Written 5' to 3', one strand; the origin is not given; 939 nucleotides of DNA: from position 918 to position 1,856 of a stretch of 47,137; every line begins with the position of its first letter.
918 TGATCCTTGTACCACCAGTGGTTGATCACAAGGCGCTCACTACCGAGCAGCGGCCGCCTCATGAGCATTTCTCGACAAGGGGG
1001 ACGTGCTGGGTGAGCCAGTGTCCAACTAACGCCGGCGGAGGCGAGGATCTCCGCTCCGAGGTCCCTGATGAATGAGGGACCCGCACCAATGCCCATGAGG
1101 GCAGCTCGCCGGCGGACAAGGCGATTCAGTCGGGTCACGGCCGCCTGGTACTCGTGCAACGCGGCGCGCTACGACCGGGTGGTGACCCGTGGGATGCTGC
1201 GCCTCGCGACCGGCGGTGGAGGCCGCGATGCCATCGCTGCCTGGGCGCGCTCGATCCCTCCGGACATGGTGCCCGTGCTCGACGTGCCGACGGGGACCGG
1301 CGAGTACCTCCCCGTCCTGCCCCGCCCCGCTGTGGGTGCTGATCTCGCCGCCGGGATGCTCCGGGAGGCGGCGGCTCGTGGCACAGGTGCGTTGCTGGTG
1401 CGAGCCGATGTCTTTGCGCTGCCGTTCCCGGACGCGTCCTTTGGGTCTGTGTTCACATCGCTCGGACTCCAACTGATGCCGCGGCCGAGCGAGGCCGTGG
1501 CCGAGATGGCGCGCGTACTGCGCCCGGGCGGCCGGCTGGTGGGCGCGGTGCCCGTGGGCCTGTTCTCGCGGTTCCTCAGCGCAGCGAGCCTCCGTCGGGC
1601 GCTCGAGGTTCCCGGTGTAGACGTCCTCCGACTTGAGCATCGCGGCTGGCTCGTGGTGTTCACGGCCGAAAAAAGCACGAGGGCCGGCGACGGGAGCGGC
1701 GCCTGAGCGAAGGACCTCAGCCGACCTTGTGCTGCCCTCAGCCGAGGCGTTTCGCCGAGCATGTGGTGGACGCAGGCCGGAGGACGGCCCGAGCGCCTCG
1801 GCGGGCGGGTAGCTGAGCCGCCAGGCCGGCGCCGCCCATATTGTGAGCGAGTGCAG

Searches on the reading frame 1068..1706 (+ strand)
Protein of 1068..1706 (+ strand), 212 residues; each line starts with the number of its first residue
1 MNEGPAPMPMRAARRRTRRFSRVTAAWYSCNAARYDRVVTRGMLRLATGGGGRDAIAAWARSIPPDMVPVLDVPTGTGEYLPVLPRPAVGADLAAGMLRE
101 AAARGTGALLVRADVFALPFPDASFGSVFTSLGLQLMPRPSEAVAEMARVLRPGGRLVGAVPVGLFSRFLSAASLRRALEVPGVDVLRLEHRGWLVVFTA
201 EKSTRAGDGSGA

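Call 4: search_protein_families(library=pfam, proteins=[window:1068-1706:+], max_evalue=0.01)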
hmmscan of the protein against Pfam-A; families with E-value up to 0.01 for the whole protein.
window:1068-1706:+ (212 aa): 6 families
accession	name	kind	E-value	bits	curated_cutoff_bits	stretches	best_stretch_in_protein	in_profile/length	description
PF08241.18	Methyltransf_11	-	8e-17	62.1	21.2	1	71-158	1-94/95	Methyltransferase domain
PF13649.12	Methyltransf_25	-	2.1e-13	51.2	27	1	70-155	1-97/97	Methyltransferase domain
PF01209.24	Ubie_methyltran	-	2.3e-06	27.6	20.1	1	88-158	75-150/233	ubiE/COQ5 methyltransferase family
PF13847.12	Methyltransf_31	-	5.6e-06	26.5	27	1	69-160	6-110/145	Methyltransferase domain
PF08242.18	Methyltransf_12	-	6.3e-05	24.1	30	1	71-157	1-98/98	Methyltransferase domain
PF13489.12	Methyltransf_23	-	0.0012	19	27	1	69-163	25-120/164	Methyltransferase domain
